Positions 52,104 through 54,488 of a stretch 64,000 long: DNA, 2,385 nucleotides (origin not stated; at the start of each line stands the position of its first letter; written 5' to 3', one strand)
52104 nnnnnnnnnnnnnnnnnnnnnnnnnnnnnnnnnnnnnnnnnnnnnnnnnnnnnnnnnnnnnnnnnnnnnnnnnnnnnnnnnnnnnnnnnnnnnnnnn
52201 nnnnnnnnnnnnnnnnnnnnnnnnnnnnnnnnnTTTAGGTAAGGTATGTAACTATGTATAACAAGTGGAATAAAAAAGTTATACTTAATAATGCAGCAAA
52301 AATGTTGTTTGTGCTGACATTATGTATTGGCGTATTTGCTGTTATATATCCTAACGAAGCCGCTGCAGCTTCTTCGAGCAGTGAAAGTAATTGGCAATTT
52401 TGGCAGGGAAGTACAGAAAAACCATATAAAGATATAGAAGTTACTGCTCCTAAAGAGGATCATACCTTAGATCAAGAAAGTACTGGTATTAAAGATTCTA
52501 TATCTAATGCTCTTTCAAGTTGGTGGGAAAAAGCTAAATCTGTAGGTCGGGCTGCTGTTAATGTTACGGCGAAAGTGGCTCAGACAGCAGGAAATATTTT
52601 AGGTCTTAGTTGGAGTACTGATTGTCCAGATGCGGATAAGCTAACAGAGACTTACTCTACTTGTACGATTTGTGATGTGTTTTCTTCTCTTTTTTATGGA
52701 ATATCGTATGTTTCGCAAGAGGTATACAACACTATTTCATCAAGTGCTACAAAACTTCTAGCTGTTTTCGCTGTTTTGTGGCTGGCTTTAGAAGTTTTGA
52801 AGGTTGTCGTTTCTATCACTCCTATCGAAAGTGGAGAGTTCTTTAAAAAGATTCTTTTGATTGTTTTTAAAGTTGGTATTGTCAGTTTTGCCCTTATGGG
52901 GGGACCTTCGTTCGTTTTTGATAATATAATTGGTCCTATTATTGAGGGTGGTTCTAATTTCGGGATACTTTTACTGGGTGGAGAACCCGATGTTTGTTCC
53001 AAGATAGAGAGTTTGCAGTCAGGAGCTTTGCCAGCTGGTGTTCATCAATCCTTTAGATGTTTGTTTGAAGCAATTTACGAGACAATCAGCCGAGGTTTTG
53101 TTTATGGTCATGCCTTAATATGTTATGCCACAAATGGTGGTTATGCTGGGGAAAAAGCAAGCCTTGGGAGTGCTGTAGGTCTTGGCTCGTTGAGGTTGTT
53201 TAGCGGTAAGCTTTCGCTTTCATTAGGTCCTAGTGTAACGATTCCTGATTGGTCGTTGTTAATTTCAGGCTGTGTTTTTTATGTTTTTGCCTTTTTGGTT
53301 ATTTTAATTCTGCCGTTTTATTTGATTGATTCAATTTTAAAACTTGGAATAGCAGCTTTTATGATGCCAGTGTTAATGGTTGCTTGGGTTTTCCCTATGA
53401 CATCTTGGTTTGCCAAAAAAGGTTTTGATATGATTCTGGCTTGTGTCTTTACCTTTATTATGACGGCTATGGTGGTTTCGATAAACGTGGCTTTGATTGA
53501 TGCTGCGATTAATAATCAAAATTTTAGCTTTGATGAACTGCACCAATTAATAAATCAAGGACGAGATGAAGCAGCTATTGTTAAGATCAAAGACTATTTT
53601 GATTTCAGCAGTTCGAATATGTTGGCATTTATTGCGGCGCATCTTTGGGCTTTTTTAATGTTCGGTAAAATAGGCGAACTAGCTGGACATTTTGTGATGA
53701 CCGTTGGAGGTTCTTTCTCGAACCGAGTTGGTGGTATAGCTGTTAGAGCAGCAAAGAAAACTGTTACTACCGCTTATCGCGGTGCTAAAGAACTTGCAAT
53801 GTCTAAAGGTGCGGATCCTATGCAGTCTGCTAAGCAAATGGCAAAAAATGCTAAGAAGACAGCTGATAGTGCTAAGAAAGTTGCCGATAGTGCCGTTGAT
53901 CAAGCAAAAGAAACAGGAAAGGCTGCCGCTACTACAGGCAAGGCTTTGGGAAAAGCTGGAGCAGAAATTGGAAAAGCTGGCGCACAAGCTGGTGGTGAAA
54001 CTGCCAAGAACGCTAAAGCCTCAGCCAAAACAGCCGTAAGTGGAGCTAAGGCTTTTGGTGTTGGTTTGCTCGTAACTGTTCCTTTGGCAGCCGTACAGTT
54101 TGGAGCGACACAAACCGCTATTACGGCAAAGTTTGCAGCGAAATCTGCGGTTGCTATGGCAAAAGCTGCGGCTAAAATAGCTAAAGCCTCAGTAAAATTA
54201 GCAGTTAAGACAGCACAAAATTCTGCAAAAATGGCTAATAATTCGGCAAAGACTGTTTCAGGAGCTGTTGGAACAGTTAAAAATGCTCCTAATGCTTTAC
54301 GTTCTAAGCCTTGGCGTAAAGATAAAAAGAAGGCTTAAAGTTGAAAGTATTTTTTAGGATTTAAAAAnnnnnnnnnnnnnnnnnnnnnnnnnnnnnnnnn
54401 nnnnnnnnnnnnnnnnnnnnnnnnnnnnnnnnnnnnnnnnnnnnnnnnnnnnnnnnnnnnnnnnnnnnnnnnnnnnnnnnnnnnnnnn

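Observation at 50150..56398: Each VirB6-like paralog carries a different low-complexity C-terminal tail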

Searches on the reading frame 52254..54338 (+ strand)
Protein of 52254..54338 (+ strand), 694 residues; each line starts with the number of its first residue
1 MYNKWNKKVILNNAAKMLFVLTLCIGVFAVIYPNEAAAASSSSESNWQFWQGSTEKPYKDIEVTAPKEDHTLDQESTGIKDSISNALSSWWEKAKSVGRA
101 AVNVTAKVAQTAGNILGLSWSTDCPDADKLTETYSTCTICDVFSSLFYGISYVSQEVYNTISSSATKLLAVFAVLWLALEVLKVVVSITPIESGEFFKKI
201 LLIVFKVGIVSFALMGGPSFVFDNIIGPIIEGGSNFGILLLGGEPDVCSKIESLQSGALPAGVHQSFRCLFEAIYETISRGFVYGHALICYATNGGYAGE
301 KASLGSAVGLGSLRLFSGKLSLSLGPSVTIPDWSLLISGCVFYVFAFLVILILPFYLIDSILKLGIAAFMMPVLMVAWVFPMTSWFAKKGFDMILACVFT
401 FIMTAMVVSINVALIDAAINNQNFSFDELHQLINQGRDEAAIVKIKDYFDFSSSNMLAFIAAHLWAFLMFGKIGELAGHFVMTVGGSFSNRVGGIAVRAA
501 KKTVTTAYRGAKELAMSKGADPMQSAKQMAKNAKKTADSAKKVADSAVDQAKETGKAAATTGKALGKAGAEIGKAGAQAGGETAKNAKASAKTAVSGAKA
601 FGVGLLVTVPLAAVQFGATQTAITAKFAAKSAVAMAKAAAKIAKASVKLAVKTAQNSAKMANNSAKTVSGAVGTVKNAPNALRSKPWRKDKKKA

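Call 3: search_protein_families(library=pfam, proteins=[window:52254-54338:+], max_evalue=0.01)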
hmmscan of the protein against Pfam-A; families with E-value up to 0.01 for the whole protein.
window:52254-54338:+ (694 aa): 1 family
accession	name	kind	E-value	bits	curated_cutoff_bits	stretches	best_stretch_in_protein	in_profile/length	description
PF04610.19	TrbL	-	0.0014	18.9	25.9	1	332-423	97-188/215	TrbL/VirB6 plasmid conjugal transfer protein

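Call 4: search_protein_families(library=ncbifam, proteins=[window:52254-54338:+], max_evalue=0.01)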
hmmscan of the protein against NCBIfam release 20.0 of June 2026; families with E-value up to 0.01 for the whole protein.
window:52254-54338:+ (694 aa): 0 families

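Call 60: predict_structure(alignment_id=A7)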
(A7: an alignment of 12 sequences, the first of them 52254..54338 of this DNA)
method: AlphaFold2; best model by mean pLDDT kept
length: 694 residues; sequences in the alignment: 12
mean_pLDDT: 59.5   pTM: 0.52
mean pLDDT of the five models: 59.5, 57.7, 55.9, 54.9, 53.4
residues with pLDDT >= 90: 0; 70-90: 291; 50-70: 81; < 50: 322
segments of 3 or more residues with pLDDT < 50: 1-18, 20-79, 94-121, 297-328, 506-541, 546-629, 634-636, 638-640, 646-651, 653-694
pLDDT, mean of each block of 10 residues (from residue 1): 46 47 42 32 33 33 33 44 58 46 45 39 67 74 82 86 84 84 78 78 84 83 84 85 63 62 83 85 85 58 39 37 44 82 86 85 88 88 85 88 88 75 68 74 76 75 84 83 64 55 48 41 43 45 47 40 34 34 32 31 26 32 42 47 48 45 40 34 37 38
secondary structure, 60 per line:
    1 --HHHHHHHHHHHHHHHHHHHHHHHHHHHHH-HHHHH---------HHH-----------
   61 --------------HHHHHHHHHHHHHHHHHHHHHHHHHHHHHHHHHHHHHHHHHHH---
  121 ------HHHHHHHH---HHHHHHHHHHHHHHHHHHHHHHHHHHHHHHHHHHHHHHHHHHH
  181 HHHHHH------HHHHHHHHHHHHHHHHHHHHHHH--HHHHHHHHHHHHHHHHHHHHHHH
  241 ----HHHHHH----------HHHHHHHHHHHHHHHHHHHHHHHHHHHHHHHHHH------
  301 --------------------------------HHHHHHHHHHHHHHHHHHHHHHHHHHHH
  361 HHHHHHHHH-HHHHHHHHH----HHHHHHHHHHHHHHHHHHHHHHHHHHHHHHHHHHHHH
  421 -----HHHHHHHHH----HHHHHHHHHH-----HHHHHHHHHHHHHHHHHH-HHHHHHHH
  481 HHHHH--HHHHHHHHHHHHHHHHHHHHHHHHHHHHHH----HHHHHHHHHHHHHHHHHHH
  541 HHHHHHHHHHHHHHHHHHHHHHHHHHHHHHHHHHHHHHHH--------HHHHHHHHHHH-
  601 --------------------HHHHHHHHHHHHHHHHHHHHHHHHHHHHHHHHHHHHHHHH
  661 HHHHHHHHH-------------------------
elements in order (helices of 4 or more, strands of 3 or more residues): H3-31 H33-37 H75-117 H127-134 H138-186 H193-215 H218-240 H245-250 H261-294 H333-369 H371-379 H384-420 H426-434 H439-448 H454-471 H473-485 H488-517 H522-580 H589-599 H621-669
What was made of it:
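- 52254..54338 (+): Paralog 3 (694 aa): signal peptide, ~85-aa N-extension, VirB6-like core (aa 122-481, nt 52617-53696), tail. AlphaFold core pLDDT 80-88 (call 60).
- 53697..54335 (+): Paralog 3 tail: 213 aa, Ala 26% and Lys 16%, net charge +30. About 25 heptads (nt 53799-54323) are interrupted by a hydrophobic stretch (nt 54054-54122). Modelled as helix at pLDDT below 50 (call 60).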

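Call 81: fold_search(model_id=the predicted structure, library=pdb)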
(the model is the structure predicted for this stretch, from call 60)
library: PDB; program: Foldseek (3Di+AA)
matches with E <= 10: 370; with E <= 0.001: 0
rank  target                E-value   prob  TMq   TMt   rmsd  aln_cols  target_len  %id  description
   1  8rt9_F                3.7e-03  1.00  0.25  0.54   9.1       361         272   12  Stalk complex full-length structure (TrwJ/VirB5-TrwI/VirB6) from the fully-assembled R388 type IV secretion system det (released 2024-06-19)
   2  7o3v_F                9.8e-03  1.00  0.26  0.59   7.4       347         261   10  Stalk complex structure (TrwJ/VirB5-TrwI/VirB6) from the fully-assembled R388 type IV secretion system determined by c (released 2022-06-22)
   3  8rtd_L                1.5e-02  1.00  0.22  0.45   9.6       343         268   12  Stalk-Arches-IMC structure from the fully-assembled R388 type IV secretion system determined by cryo-EM. (released 2024-06-19)
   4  7o3v_J                3.2e-02  1.00  0.22  0.48   9.7       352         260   13  Stalk complex structure (TrwJ/VirB5-TrwI/VirB6) from the fully-assembled R388 type IV secretion system determined by c (released 2022-06-22)
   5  7o3v_G                3.2e-02  1.00  0.24  0.52   9.0       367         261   11  Stalk complex structure (TrwJ/VirB5-TrwI/VirB6) from the fully-assembled R388 type IV secretion system determined by c (released 2022-06-22)
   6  5lzq_A                2.3e-01  0.12  0.12  0.12  24.8       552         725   10  Crystal structure of Thermotoga maritima sodium pumping membrane integral pyrophosphatase in complex with imidodiphosp (released 2016-12-14)
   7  8rtd_H                2.7e-01  0.92  0.19  0.48  14.1       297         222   11  Stalk-Arches-IMC structure from the fully-assembled R388 type IV secretion system determined by cryo-EM. (released 2024-06-19)
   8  8b23_B                3.0e-01  0.09  0.10  0.10  29.9       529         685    9  Time-resolved structure of K+-dependent Na+-PPase from Thermotoga maritima 600-seconds post reaction initiation with N (released 2024-01-17)
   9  4av3_B                3.4e-01  0.10  0.12  0.12  25.1       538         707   12  Crystal structure of Thermotoga Maritima sodium pumping membrane integral pyrophosphatase with metal ions in active si (released 2012-08-08)
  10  8rtd_I                4.1e-01  0.91  0.20  0.52  13.5       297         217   11  Stalk-Arches-IMC structure from the fully-assembled R388 type IV secretion system determined by cryo-EM. (released 2024-06-19)
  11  9g71_A                5.1e-01  0.11  0.10  0.15  33.4       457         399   13  Cryo-EM structure of TTYH2 in complex with lipids in GDN (released 2025-05-21)
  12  2elb                  5.1e-01  0.09  0.07  0.12  35.5       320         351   13  Crystal Structure of the BAR-PH domain of human APPL1 (released 2007-05-29)
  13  8tgn_B                7.5e-01  0.04  0.07  0.10  28.8       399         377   13  VMAT1 dimer with serotonin and reserpine (released 2024-03-20)
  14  7o3v_I                8.6e-01  0.91  0.18  0.54   6.4       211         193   11  Stalk complex structure (TrwJ/VirB5-TrwI/VirB6) from the fully-assembled R388 type IV secretion system determined by c (released 2022-06-22)
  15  5gpj_C                8.6e-01  0.07  0.11  0.10  23.2       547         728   13  Crystal Structure of Proton-Pumping Pyrophosphatase (released 2016-12-28)
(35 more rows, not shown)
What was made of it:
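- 52254..54338 (+): The five best Foldseek PDB hits are all TrwI/VirB6 (call 81).
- On TrbL/VirB6 (Pfam PF04610): For p3, the top five hits are all TrwI, with probability 1.0 and TM-score 0.45-0.59 (call 81).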

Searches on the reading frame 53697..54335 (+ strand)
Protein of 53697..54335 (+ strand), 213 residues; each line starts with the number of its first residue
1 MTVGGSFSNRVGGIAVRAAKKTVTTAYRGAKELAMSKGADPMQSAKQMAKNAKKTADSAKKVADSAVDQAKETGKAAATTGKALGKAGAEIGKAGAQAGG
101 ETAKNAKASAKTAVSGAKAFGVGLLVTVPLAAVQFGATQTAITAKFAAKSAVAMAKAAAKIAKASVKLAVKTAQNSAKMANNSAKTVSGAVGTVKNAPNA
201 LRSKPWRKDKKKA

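Call 95: search_protein_families(library=pfam, proteins=[window:53697-54335:+], max_evalue=1)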
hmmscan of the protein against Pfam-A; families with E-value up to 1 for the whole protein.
window:53697-54335:+ (213 aa): 0 families

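Call 96: search_solved_structures(query=window:53697-54335:+, max_evalue=1)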
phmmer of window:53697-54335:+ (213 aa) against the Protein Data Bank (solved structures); distinct sequences matched with E-value up to 1: 1.
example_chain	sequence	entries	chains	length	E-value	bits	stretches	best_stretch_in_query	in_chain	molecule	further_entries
8qae_A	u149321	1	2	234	0.046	17.3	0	28-66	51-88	sc-apCC-6-SLLA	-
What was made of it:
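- Closest known: TolA domain II and TonB linker. Different: No sequence homology was detected (calls 95, 96).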
